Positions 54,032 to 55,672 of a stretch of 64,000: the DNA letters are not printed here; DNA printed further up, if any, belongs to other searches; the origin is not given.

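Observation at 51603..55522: Glycosylation cluster saturated with NUDIX domains, including a GT2-NUDIX fusion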

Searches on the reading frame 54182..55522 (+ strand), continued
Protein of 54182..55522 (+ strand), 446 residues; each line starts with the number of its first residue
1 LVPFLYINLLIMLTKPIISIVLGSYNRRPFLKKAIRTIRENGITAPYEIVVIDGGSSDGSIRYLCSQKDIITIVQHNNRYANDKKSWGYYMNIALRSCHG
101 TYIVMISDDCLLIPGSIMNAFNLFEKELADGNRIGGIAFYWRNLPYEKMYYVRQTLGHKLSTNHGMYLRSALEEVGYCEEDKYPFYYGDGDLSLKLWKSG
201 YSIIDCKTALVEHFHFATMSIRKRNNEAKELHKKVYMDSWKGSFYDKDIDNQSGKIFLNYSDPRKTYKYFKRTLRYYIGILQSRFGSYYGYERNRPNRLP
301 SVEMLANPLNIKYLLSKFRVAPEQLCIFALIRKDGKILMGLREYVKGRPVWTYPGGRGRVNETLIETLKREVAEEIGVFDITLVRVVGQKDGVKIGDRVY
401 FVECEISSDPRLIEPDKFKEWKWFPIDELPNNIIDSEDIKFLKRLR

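Call 10: find_encoding_contigs(protein=P0020, flank=8000, max_places=2)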
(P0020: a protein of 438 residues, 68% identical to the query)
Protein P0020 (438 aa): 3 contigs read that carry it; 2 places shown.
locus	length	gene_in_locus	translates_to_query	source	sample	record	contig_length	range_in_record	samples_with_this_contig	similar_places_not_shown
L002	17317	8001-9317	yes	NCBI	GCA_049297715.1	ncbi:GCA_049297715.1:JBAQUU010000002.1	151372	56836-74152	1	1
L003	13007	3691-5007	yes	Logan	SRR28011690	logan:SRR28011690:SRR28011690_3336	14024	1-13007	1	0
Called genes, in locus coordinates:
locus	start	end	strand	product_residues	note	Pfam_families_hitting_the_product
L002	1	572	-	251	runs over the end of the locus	PF08241:Methyltransf_11, PF08242:Methyltransf_12 (weak), PF13649:Methyltransf_25 (weak), PF13847:Methyltransf_31 (weak)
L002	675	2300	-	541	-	PF02518:HATPase_c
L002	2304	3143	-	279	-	-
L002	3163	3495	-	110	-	-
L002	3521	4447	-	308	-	PF00892:EamA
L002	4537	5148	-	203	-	PF01862:PvlArgDC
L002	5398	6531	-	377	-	PF00534:Glycos_transf_1, PF13692:Glyco_trans_1_4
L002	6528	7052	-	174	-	PF00293:NUDIX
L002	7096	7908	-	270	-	-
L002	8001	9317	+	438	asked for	PF00535:Glycos_transf_2, PF00293:NUDIX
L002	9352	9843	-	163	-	PF00293:NUDIX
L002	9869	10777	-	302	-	PF17773:UPF0176_N, PF00581:Rhodanese, PF12368:Rhodanese_C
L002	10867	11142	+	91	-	-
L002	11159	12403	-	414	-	PF12704:MacB_PCD, PF02687:FtsX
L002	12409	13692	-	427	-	PF12704:MacB_PCD, PF02687:FtsX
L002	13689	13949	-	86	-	PF01541:GIY-YIG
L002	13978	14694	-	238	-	PF00005:ABC_tran, PF02463:SMC_N (weak), PF13304:AAA_21 (faint)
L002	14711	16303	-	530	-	PF00364:Biotin_lipoyl (faint), PF25919:BSH_CusB (faint), PF25917:BSH_RND, PF25973:BSH_CzcB (faint), PF25881:HH_YBHG (faint)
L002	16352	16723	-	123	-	-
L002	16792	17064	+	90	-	PF01016:Ribosomal_L27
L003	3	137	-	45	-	?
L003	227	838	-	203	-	PF01862:PvlArgDC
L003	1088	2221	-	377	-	PF00534:Glycos_transf_1, PF13692:Glyco_trans_1_4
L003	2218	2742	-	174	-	PF00293:NUDIX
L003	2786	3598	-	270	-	-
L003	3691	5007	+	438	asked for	PF00535:Glycos_transf_2, PF00293:NUDIX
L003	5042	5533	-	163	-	PF00293:NUDIX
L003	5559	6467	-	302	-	PF17773:UPF0176_N, PF00581:Rhodanese, PF12368:Rhodanese_C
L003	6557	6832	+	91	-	-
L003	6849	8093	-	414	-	PF12704:MacB_PCD, PF02687:FtsX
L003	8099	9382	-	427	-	PF12704:MacB_PCD, PF02687:FtsX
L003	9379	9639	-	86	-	PF01541:GIY-YIG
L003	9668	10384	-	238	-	PF00005:ABC_tran, PF02463:SMC_N (weak), PF13304:AAA_21 (faint)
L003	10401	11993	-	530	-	PF00364:Biotin_lipoyl (faint), PF25919:BSH_CusB (faint), PF25917:BSH_RND, PF25973:BSH_CzcB (faint), PF25881:HH_YBHG (faint)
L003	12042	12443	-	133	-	-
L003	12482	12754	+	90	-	PF01016:Ribosomal_L27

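Call 11: find_encoding_contigs(protein=P0036, flank=7000, max_places=2)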
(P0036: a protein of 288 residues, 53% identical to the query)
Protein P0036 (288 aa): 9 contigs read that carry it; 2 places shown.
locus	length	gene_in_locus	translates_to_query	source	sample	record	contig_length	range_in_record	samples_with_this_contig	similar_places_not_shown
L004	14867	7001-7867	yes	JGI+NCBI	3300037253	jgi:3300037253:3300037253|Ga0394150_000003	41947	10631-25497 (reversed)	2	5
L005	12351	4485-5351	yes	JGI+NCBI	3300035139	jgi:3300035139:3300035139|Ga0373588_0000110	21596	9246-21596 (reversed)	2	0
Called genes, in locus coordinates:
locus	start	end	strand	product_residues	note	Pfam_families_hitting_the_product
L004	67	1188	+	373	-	PF13524:Glyco_trans_1_2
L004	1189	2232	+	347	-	PF00535:Glycos_transf_2, PF10111:Glyco_tranf_2_2, PF13641:Glyco_tranf_2_3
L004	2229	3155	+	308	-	PF00535:Glycos_transf_2, PF10111:Glyco_tranf_2_2, PF13641:Glyco_tranf_2_3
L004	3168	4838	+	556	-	PF00535:Glycos_transf_2 (weak), PF13489:Methyltransf_23 (weak), PF08241:Methyltransf_11 (weak)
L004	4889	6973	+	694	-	PF13489:Methyltransf_23 (weak), PF08241:Methyltransf_11, PF13649:Methyltransf_25, PF13847:Methyltransf_31 (weak), PF01075:Glyco_transf_9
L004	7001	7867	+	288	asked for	PF00535:Glycos_transf_2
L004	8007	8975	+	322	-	PF00535:Glycos_transf_2, PF10111:Glyco_tranf_2_2, PF13641:Glyco_tranf_2_3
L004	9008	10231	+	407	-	PF13439:Glyco_transf_4, PF13579:Glyco_trans_4_4, PF00534:Glycos_transf_1, PF13692:Glyco_trans_1_4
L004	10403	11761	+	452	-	PF02310:B12-binding, PF04055:Radical_SAM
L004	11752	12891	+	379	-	PF00534:Glycos_transf_1, PF13692:Glyco_trans_1_4, PF13524:Glyco_trans_1_2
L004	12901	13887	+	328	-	PF00535:Glycos_transf_2, PF10111:Glyco_tranf_2_2, PF13641:Glyco_tranf_2_3, PF13632:Glyco_trans_2_3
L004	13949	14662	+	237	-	PF00535:Glycos_transf_2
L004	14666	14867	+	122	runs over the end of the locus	PF10066:DUF2304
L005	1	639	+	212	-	?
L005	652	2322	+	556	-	PF00535:Glycos_transf_2 (weak), PF13489:Methyltransf_23 (weak), PF08241:Methyltransf_11 (weak)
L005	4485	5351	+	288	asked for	PF00535:Glycos_transf_2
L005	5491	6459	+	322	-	PF00535:Glycos_transf_2, PF10111:Glyco_tranf_2_2, PF13641:Glyco_tranf_2_3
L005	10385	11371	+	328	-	PF00535:Glycos_transf_2, PF10111:Glyco_tranf_2_2, PF13641:Glyco_tranf_2_3, PF13632:Glyco_trans_2_3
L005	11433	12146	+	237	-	PF00535:Glycos_transf_2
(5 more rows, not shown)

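Call 12: find_encoding_contigs(protein=P0089, flank=7000, max_places=2)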
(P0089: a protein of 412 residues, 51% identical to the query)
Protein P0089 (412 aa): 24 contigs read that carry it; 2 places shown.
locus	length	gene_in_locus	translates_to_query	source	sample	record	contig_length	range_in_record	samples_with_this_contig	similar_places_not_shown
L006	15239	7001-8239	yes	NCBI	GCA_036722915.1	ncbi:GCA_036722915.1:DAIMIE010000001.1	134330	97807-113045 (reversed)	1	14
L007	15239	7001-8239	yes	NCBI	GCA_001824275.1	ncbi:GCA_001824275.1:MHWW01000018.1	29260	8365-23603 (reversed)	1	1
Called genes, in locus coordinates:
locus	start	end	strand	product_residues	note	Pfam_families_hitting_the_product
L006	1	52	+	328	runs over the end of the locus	PF02016:Peptidase_S66, PF17676:Peptidase_S66C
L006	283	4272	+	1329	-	PF10102:DUF2341, PF07953:Toxin_R_bind_N (weak), PF13385:Laminin_G_3, PF18998:Flg_new_2 (weak)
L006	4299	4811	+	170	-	-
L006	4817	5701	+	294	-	-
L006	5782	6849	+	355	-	-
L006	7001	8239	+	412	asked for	PF00535:Glycos_transf_2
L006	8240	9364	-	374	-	PF00534:Glycos_transf_1, PF13692:Glyco_trans_1_4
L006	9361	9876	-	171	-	PF00293:NUDIX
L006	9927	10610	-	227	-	PF00300:His_Phos_1 (faint)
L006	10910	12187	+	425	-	PF00675:Peptidase_M16, PF05193:Peptidase_M16_C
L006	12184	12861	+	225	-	PF03575:Peptidase_S51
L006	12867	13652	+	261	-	PF01909:NTP_transf_2, PF18765:Polbeta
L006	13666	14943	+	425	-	PF00534:Glycos_transf_1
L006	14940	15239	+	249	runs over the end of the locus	-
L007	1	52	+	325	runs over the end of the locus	PF02016:Peptidase_S66, PF17676:Peptidase_S66C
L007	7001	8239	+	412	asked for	PF00535:Glycos_transf_2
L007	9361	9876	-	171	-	PF00293:NUDIX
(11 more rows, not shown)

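Call 13: find_encoding_contigs(protein=P0059, flank=7000, max_places=1)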
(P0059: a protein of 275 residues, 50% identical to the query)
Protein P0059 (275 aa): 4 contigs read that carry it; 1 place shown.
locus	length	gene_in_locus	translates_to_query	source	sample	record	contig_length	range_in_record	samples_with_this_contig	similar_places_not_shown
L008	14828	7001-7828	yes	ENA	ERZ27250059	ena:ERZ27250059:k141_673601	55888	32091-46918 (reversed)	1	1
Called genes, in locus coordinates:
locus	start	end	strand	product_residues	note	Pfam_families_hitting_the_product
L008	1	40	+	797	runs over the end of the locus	PF00534:Glycos_transf_1, PF13692:Glyco_trans_1_4, PF03016:Exostosin_GT47, PF24785:RXYLT1_C (weak)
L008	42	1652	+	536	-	PF00535:Glycos_transf_2 (weak), PF13489:Methyltransf_23, PF07021:MetW (faint), PF08241:Methyltransf_11, PF08242:Methyltransf_12, PF13649:Methyltransf_25, PF13847:Methyltransf_31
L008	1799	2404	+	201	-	PF25084:LbH_EIF2B, PF25087:GMPPB_C (faint), PF00132:Hexapep, PF14602:Hexapep_2 (weak), PF00132:Hexapep, PF14602:Hexapep_2 (weak)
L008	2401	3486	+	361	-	PF01041:DegT_DnrJ_EryC1, PF01212:Beta_elim_lyase (weak), PF01053:Cys_Met_Meta_PP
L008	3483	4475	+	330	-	PF01408:GFO_IDH_MocA, PF02894:GFO_IDH_MocA_C, PF22725:GFO_IDH_MocA_C3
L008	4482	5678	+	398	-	-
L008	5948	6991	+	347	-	PF13692:Glyco_trans_1_4, PF00534:Glycos_transf_1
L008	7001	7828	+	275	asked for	PF00535:Glycos_transf_2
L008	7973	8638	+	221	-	-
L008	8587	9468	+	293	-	PF00535:Glycos_transf_2, PF10111:Glyco_tranf_2_2, PF13641:Glyco_tranf_2_3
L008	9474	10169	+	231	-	-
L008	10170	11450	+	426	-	PF00534:Glycos_transf_1 (weak), PF13692:Glyco_trans_1_4 (weak), PF00534:Glycos_transf_1 (weak)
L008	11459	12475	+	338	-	-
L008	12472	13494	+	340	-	PF00535:Glycos_transf_2, PF10111:Glyco_tranf_2_2, PF13641:Glyco_tranf_2_3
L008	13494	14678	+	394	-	PF13477:Glyco_trans_4_2, PF13692:Glyco_trans_1_4, PF00534:Glycos_transf_1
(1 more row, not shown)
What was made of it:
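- Non-CPR homologues of the GT2 sit in large polysaccharide clusters typical of lipid-linked assembly (calls 11, 13).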

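Call 14: search_solved_structures(query=window:54182-55522:+, max_evalue=0.01, show_alignments=2)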
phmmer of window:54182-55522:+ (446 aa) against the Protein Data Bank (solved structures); distinct sequences matched with E-value up to 0.01: 52.
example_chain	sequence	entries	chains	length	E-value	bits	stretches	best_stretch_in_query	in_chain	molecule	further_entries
4dyw_A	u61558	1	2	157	2.6e-09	39.6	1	325-434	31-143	MutT/NUDIX family protein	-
2z87_A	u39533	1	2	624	1.7e-08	36.9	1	14-129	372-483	Chondroitin synthase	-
2z86_A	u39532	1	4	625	1.7e-08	36.9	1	14-129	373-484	Chondroitin synthase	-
5otn_A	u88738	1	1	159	8.5e-06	28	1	324-441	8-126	Nudix (Nucleoside diphosphate linked moiety X)-type motif 1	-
5hzx_A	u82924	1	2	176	1.1e-05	27.7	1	324-441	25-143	Nudix (Nucleoside diphosphate linked moiety X)-type motif 1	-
3ees_A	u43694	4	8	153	2.1e-05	26.7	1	324-403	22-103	Probable pyrophosphohydrolase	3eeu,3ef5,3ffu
5gp0_E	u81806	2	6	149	2.3e-05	26.6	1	325-432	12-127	Nudix hydrolase 1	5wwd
6dby_A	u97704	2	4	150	2.3e-05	26.6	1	325-432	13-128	Nudix hydrolase 1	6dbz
6fl4_A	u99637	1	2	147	2.4e-05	26.6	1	325-432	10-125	Nudix hydrolase 1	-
4kyx_A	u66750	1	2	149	6.6e-05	25.1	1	332-434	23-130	ADP-ribose pyrophosphatase MutT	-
6p61_A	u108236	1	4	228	0.00011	24.4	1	14-110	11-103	Glycosyltransferase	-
5wy6_E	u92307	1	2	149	0.00016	23.8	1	325-432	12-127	Nudix hydrolase 1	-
5mzf_A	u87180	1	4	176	0.00017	23.7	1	324-432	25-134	MTH1 protein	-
5x1x_A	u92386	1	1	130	0.00028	23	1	327-430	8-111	Mutator mutT protein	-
7b64_A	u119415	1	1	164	0.00033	22.8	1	337-430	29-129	Nucleotide triphosphate diphosphatase NUDT15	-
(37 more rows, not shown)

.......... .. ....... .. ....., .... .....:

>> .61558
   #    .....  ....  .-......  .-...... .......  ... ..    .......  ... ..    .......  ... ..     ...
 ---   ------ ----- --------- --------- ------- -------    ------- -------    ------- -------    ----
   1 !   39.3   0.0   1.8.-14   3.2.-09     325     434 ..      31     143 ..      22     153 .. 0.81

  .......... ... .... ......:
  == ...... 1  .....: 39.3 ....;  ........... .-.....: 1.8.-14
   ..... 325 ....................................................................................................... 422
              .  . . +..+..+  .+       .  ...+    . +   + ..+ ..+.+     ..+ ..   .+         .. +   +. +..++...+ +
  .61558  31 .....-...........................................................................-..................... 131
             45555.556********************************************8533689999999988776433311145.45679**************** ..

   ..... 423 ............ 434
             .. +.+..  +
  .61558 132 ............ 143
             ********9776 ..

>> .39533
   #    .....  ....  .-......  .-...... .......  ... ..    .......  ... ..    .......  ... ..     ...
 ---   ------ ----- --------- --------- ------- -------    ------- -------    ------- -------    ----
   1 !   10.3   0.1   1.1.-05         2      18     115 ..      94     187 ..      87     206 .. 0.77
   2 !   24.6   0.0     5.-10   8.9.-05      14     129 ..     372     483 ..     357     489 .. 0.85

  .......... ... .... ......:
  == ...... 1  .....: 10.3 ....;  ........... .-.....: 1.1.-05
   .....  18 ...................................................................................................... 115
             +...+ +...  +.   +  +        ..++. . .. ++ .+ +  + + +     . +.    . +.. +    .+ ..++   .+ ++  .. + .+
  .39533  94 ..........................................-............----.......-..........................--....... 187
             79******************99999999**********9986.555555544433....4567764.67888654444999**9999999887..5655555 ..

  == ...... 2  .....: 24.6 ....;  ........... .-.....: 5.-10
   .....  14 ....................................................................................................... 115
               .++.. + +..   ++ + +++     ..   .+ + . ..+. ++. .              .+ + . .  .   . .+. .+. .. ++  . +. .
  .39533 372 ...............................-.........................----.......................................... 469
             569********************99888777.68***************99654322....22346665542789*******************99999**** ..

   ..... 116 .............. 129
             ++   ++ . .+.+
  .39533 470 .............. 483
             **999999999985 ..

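Call 32: predict_structure(alignment_id=A2)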
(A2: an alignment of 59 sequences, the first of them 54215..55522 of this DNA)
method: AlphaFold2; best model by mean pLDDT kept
length: 435 residues; sequences in the alignment: 59
mean_pLDDT: 92.5   pTM: 0.90
mean pLDDT of the five models: 92.5, 92.3, 92.2, 91.6, 91.3
residues with pLDDT >= 90: 335; 70-90: 88; 50-70: 9; < 50: 3
segments of 3 or more residues with pLDDT < 50: none
pLDDT, mean of each block of 10 residues (from residue 1): 85 91 97 97 88 94 67 78 95 96 99 98 98 93 96 97 94 87 98 98 87 85 93 87 93 95 90 78 86 98 95 98 96 93 97 98 97 95 90 96 95 96 93 86
secondary structure, 60 per line:
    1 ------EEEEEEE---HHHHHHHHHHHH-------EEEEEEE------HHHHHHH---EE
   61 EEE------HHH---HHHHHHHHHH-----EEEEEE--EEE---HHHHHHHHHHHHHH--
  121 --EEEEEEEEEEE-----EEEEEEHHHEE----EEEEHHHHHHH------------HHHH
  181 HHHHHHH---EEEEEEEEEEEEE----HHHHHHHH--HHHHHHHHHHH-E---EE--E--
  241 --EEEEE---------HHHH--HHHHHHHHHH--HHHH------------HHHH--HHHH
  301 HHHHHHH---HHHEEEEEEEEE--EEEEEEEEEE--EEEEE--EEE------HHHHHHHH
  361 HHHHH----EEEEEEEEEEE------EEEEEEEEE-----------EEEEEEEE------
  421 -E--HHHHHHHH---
elements in order: E7-13 H17-28 E36-42 H49-55 E59-63 H76-85 E91-96 E99-101 H105-118 E123-133 E139-144 E154-157 H158-164 H177-187 E191-203 H208-215 H218-228 E243-247 H257-260 H263-272 H275-278 H291-294 H297-307 E314-322 E325-334 E337-341 E344-346 H353-365 E370-380 E387-395 E407-414 H425-432
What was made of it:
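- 54965..55144 (+): Conserved helical linker of the fusion, residues about 251-310. Helices at 257-307 in the AF2 model (call 32).
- Compact, confident two-domain model: pLDDT 92.5, pTM 0.90 (call 32).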

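Call 34: fold_search(model_id=the predicted structure, library=pdb)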
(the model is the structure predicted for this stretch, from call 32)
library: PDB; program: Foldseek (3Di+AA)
matches with E <= 10: 1644; with E <= 0.001: 804
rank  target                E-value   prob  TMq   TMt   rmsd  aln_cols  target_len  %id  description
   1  6p61_B                1.5e-12  1.00  0.38  0.81   3.7       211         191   18  Structure of a Glycosyltransferase from Leptospira borgpetersenii serovar Hardjo-bovis (strain JB197) (released 2019-07-10)
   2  6p61_C                2.0e-12  1.00  0.36  0.77   3.9       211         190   19  Structure of a Glycosyltransferase from Leptospira borgpetersenii serovar Hardjo-bovis (strain JB197) (released 2019-07-10)
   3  1qg8                  1.6e-11  1.00  0.39  0.68   5.6       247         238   17  NATIVE (MAGNESIUM-CONTAINING) SPSA FROM BACILLUS SUBTILIS (released 2000-04-21)
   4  2z86_B                3.0e-11  1.00  0.42  0.31   6.7       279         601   19  Crystal structure of chondroitin polymerase from Escherichia coli strain K4 (K4CP) complexed with UDP-GlcUA and UDP (released 2008-09-16)
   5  9oml_A                3.0e-11  1.00  0.38  0.63  14.6       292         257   14  WrtF fucosyltransferase - acetylated trisaccharide acceptor (released 2025-10-29)
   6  1h7q                  3.6e-11  1.00  0.40  0.68   5.5       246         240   18  dTDP-MANGANESE COMPLEX OF SPSA FROM BACILLUS SUBTILIS (released 2001-12-13)
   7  1h7l                  3.8e-11  1.00  0.39  0.67   5.7       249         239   18  dTDP-MAGNESIUM COMPLEX OF SPSA FROM BACILLUS SUBTILIS (released 2001-12-13)
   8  9omn_B                4.5e-11  1.00  0.40  0.61  14.1       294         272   14  WrtF fucosyltransferase - GDP-2-deoxy-2-fluoro-beta-L-fucose (released 2025-10-29)
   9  5hea_A                5.1e-11  1.00  0.35  0.52  12.4       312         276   14  CgT structure in hexamer (released 2016-08-31)
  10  9omk_B                7.7e-11  1.00  0.38  0.63  14.8       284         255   12  WrtF fucosyltransferase - trisaccharide acceptor (released 2025-10-29)
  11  9omi_A                8.7e-11  1.00  0.38  0.59  14.4       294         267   15  WrtF fucosyltransferase - GDP (released 2025-10-29)
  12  8bz5_A                8.7e-11  1.00  0.42  0.32  15.1       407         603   13  Crystal structure of the L. monocytogenes RmlT in complex with HEPES (released 2023-12-27)
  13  9omm_A                9.8e-11  1.00  0.38  0.62  14.9       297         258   15  WrtF fucosyltransferase - tetrasaccharide product (released 2025-10-29)
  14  9omn_A                1.0e-10  1.00  0.37  0.61  14.6       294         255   12  WrtF fucosyltransferase - GDP-2-deoxy-2-fluoro-beta-L-fucose (released 2025-10-29)
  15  9omj_B                1.1e-10  1.00  0.37  0.62  14.6       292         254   13  WrtF fucosyltransferase - GDP-beta-L-fucose (released 2025-10-29)
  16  2z86_A                1.2e-10  1.00  0.41  0.31   6.3       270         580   17  Crystal structure of chondroitin polymerase from Escherichia coli strain K4 (K4CP) complexed with UDP-GlcUA and UDP (released 2008-09-16)
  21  6p61_A                1.6e-10  1.00  0.34  0.71   4.6       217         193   18  Structure of a Glycosyltransferase from Leptospira borgpetersenii serovar Hardjo-bovis (strain JB197) (released 2019-07-10)
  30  2z86_D                2.9e-10  1.00  0.36  0.27   6.9       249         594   20  Crystal structure of chondroitin polymerase from Escherichia coli strain K4 (K4CP) complexed with UDP-GlcUA and UDP (released 2008-09-16)
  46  2z86_C                8.4e-10  1.00  0.40  0.29   8.1       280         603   18  Crystal structure of chondroitin polymerase from Escherichia coli strain K4 (K4CP) complexed with UDP-GlcUA and UDP (released 2008-09-16)
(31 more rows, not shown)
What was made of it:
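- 54215..54964 (+): GT2 (GT-A) catalytic domain of the fusion, residues 1-250. Foldseek top hits are 6p61, SpsA 1qg8, K4CP 2z86 and WrtF (call 34).
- On Glycosyltransferase family 2 (GT-A): Foldseek hits to SpsA, K4CP and 6p61 at E about 1e-11 to 1e-12 (call 34).
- Foldseek hits include WrtF, which acts on a lipid-linked oligosaccharide, and a DPMS-like mannosyltransferase (call 34).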
